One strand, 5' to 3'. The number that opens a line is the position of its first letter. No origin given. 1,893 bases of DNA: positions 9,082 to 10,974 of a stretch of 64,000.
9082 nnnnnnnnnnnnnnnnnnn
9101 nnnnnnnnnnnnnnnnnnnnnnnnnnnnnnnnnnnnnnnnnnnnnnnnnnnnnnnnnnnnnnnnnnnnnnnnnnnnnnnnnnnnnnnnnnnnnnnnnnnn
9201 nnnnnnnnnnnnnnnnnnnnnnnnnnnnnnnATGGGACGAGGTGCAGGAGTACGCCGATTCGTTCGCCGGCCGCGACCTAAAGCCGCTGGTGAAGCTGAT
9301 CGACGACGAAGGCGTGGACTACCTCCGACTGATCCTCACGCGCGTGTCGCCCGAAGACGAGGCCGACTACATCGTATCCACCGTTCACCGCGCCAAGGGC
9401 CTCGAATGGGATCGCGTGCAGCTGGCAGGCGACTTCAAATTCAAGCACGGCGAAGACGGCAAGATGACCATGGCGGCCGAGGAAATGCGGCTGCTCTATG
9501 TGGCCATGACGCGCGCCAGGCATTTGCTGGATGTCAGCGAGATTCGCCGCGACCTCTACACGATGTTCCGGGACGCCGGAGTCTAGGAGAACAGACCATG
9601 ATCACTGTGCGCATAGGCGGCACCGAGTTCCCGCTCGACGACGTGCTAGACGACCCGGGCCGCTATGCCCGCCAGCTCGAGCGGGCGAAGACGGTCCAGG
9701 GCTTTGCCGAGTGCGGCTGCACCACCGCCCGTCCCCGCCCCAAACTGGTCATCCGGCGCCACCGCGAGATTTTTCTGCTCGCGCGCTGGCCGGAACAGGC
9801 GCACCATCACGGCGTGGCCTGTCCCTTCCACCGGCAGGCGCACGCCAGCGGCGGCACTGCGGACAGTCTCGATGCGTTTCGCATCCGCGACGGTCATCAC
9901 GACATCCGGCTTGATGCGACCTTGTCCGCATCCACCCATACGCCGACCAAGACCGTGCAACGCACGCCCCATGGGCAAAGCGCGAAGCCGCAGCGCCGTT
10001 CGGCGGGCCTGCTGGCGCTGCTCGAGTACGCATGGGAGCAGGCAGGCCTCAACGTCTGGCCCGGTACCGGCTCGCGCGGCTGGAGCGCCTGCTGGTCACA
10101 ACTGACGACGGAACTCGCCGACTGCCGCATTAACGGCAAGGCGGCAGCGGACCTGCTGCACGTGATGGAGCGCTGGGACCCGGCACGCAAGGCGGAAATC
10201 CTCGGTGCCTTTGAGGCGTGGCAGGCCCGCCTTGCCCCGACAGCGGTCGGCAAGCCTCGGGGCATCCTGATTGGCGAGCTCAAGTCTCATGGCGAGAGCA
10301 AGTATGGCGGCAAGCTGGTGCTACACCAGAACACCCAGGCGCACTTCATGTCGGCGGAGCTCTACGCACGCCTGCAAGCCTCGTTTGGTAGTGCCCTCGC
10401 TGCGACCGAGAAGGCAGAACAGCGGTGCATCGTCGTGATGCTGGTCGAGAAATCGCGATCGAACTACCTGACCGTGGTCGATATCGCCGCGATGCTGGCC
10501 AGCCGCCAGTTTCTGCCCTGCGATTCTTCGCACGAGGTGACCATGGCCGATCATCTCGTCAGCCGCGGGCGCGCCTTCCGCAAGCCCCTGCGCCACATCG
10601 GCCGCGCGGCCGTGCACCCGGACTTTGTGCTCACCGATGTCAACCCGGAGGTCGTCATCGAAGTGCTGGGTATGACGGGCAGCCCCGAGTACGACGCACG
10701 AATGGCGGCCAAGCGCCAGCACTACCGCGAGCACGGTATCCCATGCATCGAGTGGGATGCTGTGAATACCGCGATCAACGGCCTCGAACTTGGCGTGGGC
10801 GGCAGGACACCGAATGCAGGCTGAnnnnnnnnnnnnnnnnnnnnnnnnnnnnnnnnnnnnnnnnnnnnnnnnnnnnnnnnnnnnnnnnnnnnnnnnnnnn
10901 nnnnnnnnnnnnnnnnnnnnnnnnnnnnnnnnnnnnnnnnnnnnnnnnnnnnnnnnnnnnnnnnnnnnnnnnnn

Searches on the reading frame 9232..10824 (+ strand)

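Call 77: search_protein_families(library=pfam, proteins=[window:9232-10824:+], max_evalue=0.001)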
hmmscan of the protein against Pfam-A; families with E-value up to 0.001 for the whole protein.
window:9232-10824:+ (530 aa): 1 family
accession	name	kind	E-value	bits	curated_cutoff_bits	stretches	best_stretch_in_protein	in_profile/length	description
PF06666.16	DUF1173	-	3e-42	145.3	25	1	146-495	16-372/386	Protein of unknown function (DUF1173)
